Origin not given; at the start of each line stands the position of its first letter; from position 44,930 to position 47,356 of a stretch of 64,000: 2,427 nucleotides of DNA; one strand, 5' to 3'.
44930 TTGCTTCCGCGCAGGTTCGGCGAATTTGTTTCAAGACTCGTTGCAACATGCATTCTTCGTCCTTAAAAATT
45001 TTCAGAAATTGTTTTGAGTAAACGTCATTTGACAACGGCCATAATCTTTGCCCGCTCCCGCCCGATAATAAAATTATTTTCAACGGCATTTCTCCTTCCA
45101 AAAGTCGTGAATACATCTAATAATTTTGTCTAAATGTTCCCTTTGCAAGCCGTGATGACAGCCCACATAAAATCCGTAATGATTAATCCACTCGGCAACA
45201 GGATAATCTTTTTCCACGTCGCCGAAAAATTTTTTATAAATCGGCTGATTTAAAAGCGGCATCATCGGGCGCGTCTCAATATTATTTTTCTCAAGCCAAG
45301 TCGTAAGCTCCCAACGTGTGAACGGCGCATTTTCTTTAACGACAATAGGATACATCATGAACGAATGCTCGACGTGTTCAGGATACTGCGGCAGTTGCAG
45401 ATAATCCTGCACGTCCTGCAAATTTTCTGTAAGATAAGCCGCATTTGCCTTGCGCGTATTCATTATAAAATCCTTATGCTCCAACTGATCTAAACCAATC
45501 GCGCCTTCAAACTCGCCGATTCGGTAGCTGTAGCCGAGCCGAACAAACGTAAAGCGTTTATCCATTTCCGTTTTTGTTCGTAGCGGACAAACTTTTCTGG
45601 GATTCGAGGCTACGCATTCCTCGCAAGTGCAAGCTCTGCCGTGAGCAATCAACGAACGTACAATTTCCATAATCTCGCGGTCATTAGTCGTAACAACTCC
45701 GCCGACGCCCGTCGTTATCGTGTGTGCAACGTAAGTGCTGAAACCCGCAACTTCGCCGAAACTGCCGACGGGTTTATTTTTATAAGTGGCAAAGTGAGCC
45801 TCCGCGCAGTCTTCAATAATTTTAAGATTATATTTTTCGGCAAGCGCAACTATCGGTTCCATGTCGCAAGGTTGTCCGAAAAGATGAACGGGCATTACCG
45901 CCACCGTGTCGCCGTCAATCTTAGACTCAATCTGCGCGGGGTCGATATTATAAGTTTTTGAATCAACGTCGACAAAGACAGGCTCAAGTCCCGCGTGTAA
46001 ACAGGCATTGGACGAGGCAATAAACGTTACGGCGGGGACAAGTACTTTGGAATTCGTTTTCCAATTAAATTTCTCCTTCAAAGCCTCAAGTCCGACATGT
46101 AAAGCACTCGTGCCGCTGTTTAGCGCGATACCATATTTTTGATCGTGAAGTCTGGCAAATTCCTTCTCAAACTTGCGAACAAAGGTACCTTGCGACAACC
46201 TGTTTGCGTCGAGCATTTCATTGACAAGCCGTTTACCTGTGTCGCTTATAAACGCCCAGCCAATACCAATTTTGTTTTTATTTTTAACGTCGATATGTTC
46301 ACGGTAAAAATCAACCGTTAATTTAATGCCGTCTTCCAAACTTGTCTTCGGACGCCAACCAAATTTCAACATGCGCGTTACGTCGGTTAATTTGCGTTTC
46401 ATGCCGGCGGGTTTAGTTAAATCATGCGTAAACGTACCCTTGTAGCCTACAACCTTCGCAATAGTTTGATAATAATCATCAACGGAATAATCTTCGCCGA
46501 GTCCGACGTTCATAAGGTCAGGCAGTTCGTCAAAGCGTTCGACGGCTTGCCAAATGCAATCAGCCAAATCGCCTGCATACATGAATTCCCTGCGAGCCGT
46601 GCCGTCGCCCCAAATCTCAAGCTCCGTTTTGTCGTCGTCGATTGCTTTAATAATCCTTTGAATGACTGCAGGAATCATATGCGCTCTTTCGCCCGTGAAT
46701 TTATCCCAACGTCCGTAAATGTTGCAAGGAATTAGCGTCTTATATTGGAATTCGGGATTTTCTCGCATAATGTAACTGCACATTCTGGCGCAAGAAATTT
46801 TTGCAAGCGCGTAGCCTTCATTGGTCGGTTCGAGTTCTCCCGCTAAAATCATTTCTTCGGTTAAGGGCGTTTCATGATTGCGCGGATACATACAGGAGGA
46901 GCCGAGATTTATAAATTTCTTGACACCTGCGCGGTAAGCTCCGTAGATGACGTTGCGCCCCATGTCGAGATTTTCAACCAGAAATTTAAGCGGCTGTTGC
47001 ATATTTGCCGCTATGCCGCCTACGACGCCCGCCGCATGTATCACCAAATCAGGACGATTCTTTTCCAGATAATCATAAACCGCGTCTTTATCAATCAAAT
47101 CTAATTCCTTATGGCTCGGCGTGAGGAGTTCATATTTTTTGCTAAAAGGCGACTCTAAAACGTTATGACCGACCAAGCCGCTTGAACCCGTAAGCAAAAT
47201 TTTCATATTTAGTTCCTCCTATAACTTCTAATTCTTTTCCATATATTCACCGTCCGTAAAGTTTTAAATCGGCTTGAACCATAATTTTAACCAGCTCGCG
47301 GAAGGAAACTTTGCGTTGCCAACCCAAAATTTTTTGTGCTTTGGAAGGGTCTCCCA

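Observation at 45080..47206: Fused ColC-like synthase / 3-dehydratase with His-for-Lys and a Cys cluster: a colitose-type 3,6-dideoxyhexose pathway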

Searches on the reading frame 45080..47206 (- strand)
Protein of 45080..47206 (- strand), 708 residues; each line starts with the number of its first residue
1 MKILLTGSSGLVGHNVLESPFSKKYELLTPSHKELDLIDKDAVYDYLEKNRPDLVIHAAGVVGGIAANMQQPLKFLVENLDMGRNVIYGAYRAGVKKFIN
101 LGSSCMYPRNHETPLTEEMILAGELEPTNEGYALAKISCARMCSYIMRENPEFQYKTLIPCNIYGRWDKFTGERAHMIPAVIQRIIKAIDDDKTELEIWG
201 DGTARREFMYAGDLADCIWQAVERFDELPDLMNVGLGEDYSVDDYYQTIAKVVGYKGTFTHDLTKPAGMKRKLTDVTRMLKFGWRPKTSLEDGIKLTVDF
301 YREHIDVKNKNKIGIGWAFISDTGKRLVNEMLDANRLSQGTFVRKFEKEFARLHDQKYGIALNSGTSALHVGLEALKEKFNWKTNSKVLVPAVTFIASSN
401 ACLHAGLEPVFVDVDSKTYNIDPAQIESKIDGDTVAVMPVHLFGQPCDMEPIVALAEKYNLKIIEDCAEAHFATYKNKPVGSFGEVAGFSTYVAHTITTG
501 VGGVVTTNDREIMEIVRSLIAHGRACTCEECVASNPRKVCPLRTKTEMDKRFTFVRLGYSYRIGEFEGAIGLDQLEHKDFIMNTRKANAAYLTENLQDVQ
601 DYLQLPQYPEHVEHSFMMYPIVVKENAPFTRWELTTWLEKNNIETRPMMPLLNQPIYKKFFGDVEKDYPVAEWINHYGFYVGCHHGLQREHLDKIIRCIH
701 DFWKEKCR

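Call 3: search_protein_families(library=pfam, proteins=[window:45080-47206:-])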
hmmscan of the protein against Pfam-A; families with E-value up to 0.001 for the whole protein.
window:45080-47206:- (708 aa): 4 families
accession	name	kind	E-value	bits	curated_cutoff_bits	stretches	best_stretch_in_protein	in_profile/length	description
PF01041.23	DegT_DnrJ_EryC1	-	3.6e-99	332.8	19.8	1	325-699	8-359/360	DegT/DnrJ/EryC1/StrS aminotransferase family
PF01370.27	Epimerase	-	1.8e-55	188.4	20.9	1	3-235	1-240/240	NAD dependent epimerase/dehydratase family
PF16363.11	GDP_Man_Dehyd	-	1.6e-18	67.7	27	1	34-295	58-330/332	GDP-mannose 4,6 dehydratase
PF04321.23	RmlD_sub_bind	-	7.5e-09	35.5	27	1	1-60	1-60/287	RmlD substrate binding domain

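Call 4: search_protein_families(library=ncbifam, proteins=[window:45080-47206:-])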
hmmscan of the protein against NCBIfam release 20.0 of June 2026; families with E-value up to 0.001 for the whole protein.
window:45080-47206:- (708 aa): 16 families
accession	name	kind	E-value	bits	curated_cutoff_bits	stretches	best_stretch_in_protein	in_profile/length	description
NF047922.1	GDPFucSynFcl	equivalog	2.9e-88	296.3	500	1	2-304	4-304/308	GDP-L-fucose synthase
NF011936.0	PRK15407.1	equivalog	1.8e-77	260.9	423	1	323-705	48-438/440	lipopolysaccharide biosynthesis protein RfbH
TIGR03588.1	PseC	equivalog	3.9e-69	233.4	423.5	1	319-700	8-377/380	UDP-4-amino-4,6-dideoxy-N-acetyl-beta-L-altrosamine transaminase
TIGR04181.1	NHT_00031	hypoth_equivalog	1.8e-60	204.8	420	1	321-661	9-339/359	LegC family aminotransferase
NF008687.0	PRK11706.1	equivalog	1e-48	166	375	1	324-702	13-373/375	dTDP-4-amino-4,6-dideoxygalactose transaminase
TIGR02379.1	ECA_wecE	subfamily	6.1e-43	147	434.85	1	327-701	16-373/376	dTDP-4-amino-4,6-dideoxy-D-glucose transaminase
NF008658.2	PRK11658.1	equivalog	1.3e-42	145.8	631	1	327-646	19-321/379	UDP-4-amino-4-deoxy-L-arabinose aminotransferase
TIGR04427.1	PLP_DesI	equivalog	4.8e-37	128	650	1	329-527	39-232/390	dTDP-4-dehydro-6-deoxyglucose aminotransferase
TIGR01179.1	galE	equivalog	2.2e-23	82.6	262.3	1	34-302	53-326/332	UDP-glucose 4-epimerase GalE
TIGR01181.1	dTDP_gluc_dehyt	equivalog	7.8e-15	54.8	365.1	1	35-305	57-315/321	dTDP-glucose 4,6-dehydratase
TIGR04180.1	EDH_00030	hypoth_equivalog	2.9e-11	43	475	1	36-264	57-267/297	NAD-dependent 4,6-dehydratase LegB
TIGR02197.1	heptose_epim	equivalog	1.8e-08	33.9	274.6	1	34-257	46-264/316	ADP-glyceromanno-heptose 6-epimerase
NF007956.0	PRK10675.1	subfamily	3.2e-08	33.1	394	1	30-291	52-319/338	UDP-glucose 4-epimerase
NF011728.1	PRK15181.1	equivalog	1.6e-07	30.7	760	1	53-301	92-337/348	Vi polysaccharide biosynthesis UDP-N-acetylglucosaminuronic acid C-4 epimerase TviC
TIGR01214.1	rmlD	equivalog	3.3e-07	29.7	224.05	1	2-63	1-62/285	dTDP-4-dehydrorhamnose reductase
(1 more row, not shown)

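Call 5: search_solved_structures(query=window:45080-47206:-, show_alignments=3)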
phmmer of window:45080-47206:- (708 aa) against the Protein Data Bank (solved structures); distinct sequences matched with E-value up to 0.001: 134 (the best 60 are shown).
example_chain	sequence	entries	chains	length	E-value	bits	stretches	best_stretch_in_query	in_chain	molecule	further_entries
7ll6_A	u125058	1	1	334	8.1e-69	235.6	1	2-303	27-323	GDP-L-fucose synthase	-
8du0_A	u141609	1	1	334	8.1e-69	235.6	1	2-303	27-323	GDP-L-fucose synthase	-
1bws_A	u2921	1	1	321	4.7e-62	213.3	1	2-306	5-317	PROTEIN (GDP-4-KETO-6-DEOXY-D-MANNOSE EPIMERASE/REDUCTASE)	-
1bsv_A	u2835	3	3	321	1.7e-61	211.4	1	2-306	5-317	PROTEIN (GDP-FUCOSE SYNTHETASE) | GDP-FUCOSE SYNTHETASE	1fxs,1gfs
1e6u_A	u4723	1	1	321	3.1e-61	210.6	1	2-306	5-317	GDP-FUCOSE SYNTHETASE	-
1e7s_A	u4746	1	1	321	6e-61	209.6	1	2-306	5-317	GDP-FUCOSE SYNTHETASE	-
1e7q_A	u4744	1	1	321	6e-61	209.6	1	2-306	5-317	GDP-FUCOSE SYNTHETASE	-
1e7r_A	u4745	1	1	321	4.1e-60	206.9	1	2-306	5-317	GDP-FUCOSE SYNTHETASE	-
3bn1_A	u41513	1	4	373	3.9e-56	193.7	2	325-522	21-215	Perosamine synthetase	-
3dr7_A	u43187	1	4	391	4.6e-56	193.5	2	325-521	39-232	Putative perosamine synthetase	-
3dr4_A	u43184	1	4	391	6.2e-56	193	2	325-521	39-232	Putative perosamine synthetase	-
3bcx_A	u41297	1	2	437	8.8e-56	192.5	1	330-703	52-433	CDP-6-deoxy-L-threo-D-glycero-4-hexulose-3-dehydrase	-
3bb8_A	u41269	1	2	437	1.5e-54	188.4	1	330-703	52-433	CDP-4-keto-6-deoxy-D-glucose-3-dehydrase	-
7anh_A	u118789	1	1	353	2.7e-53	184.3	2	2-186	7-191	GDP-L-fucose synthase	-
8ewu_A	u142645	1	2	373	8.2e-50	172.8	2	2-186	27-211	GDP-L-fucose synthase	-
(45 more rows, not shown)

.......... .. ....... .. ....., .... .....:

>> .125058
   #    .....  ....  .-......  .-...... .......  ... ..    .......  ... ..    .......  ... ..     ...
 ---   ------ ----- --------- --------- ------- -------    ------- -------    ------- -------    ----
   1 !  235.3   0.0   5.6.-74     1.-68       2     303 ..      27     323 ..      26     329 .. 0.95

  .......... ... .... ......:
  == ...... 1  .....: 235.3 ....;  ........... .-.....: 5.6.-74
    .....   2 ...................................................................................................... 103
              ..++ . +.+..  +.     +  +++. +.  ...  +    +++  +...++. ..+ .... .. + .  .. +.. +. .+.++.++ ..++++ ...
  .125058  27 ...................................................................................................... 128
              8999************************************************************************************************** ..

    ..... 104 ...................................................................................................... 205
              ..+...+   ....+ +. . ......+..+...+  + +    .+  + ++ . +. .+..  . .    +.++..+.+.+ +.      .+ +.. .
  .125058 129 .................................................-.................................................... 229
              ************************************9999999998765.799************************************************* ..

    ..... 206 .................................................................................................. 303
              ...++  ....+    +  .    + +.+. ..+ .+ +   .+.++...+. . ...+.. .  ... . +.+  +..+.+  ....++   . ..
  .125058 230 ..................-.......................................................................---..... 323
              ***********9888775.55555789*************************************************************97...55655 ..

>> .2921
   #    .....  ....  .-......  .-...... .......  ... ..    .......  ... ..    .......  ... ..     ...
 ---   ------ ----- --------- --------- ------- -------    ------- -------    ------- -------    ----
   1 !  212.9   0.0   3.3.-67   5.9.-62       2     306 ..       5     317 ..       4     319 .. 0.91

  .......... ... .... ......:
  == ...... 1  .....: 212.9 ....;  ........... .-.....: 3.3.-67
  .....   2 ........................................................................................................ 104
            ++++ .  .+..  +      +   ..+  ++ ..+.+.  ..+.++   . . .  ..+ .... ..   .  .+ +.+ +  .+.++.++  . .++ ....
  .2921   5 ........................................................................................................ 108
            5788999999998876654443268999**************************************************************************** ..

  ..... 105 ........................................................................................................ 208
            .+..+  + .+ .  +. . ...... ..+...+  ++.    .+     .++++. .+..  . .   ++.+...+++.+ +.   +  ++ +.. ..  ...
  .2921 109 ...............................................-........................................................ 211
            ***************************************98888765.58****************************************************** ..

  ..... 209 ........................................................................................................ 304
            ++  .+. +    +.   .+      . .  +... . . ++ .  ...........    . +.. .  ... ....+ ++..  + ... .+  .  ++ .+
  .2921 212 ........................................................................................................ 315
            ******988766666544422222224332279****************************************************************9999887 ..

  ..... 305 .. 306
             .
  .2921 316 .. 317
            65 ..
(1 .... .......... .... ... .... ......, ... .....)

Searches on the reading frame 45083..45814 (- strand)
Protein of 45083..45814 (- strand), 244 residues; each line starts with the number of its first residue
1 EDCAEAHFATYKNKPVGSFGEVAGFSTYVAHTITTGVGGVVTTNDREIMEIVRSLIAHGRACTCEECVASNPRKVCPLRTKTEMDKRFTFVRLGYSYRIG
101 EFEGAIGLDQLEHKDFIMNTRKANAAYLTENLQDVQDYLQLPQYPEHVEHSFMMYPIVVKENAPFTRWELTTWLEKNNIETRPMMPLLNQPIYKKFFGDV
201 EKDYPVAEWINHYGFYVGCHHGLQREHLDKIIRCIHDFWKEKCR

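Call 11: search_solved_structures(query=window:45083-45814:-, show_alignments=5, max_evalue=0.00001)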
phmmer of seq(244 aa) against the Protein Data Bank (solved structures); distinct sequences matched with E-value up to 0.00001: 33.
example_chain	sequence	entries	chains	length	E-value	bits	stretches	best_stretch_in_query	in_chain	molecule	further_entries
3bcx_A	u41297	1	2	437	8.1e-34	120.2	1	1-239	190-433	CDP-6-deoxy-L-threo-D-glycero-4-hexulose-3-dehydrase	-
3bb8_A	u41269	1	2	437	1.4e-32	116.1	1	1-239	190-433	CDP-4-keto-6-deoxy-D-glucose-3-dehydrase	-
2gms_A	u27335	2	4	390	2.5e-24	89.1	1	1-222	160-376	Putative pyridoxamine 5-phosphate-dependent dehydrase, Wbdk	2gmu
3b8x_A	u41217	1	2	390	2.3e-23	85.9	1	1-222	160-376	Pyridoxamine 5-phosphate-dependent dehydrase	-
2r0t_A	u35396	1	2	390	4.3e-23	85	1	1-222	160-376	Pyridoxamine 5-phosphate-dependent dehydrase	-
3gr9_A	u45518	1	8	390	1.1e-22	83.7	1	1-222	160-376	ColD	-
3bn1_A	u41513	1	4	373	1.6e-19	73.3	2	84-235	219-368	Perosamine synthetase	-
3dr7_A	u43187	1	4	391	1.9e-19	73.1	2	84-235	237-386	Putative perosamine synthetase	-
3dr4_A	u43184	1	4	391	2.6e-19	72.6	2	84-235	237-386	Putative perosamine synthetase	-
4zas_A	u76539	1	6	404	1.2e-14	57.3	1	1-171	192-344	CalS13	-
9wvy_A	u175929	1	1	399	2.5e-12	49.8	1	1-129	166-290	Putative NDP-4-keto-6-deoxyglucose-3-dehydratase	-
2fn6_A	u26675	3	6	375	2.7e-12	49.6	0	3-60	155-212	AMINOTRANSFERASE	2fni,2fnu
2c7t_A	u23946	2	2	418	1.3e-11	47.4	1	1-148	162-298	GLUTAMINE-2-DEOXY-SCYLLO-INOSOSE AMINOTRANSFERASE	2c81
5w71_A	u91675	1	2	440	1.5e-11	47.2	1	1-148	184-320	L-glutamine:2-deoxy-scyllo-inosose aminotransferase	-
3frk_A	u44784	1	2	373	9.1e-11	44.7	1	1-59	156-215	QdtB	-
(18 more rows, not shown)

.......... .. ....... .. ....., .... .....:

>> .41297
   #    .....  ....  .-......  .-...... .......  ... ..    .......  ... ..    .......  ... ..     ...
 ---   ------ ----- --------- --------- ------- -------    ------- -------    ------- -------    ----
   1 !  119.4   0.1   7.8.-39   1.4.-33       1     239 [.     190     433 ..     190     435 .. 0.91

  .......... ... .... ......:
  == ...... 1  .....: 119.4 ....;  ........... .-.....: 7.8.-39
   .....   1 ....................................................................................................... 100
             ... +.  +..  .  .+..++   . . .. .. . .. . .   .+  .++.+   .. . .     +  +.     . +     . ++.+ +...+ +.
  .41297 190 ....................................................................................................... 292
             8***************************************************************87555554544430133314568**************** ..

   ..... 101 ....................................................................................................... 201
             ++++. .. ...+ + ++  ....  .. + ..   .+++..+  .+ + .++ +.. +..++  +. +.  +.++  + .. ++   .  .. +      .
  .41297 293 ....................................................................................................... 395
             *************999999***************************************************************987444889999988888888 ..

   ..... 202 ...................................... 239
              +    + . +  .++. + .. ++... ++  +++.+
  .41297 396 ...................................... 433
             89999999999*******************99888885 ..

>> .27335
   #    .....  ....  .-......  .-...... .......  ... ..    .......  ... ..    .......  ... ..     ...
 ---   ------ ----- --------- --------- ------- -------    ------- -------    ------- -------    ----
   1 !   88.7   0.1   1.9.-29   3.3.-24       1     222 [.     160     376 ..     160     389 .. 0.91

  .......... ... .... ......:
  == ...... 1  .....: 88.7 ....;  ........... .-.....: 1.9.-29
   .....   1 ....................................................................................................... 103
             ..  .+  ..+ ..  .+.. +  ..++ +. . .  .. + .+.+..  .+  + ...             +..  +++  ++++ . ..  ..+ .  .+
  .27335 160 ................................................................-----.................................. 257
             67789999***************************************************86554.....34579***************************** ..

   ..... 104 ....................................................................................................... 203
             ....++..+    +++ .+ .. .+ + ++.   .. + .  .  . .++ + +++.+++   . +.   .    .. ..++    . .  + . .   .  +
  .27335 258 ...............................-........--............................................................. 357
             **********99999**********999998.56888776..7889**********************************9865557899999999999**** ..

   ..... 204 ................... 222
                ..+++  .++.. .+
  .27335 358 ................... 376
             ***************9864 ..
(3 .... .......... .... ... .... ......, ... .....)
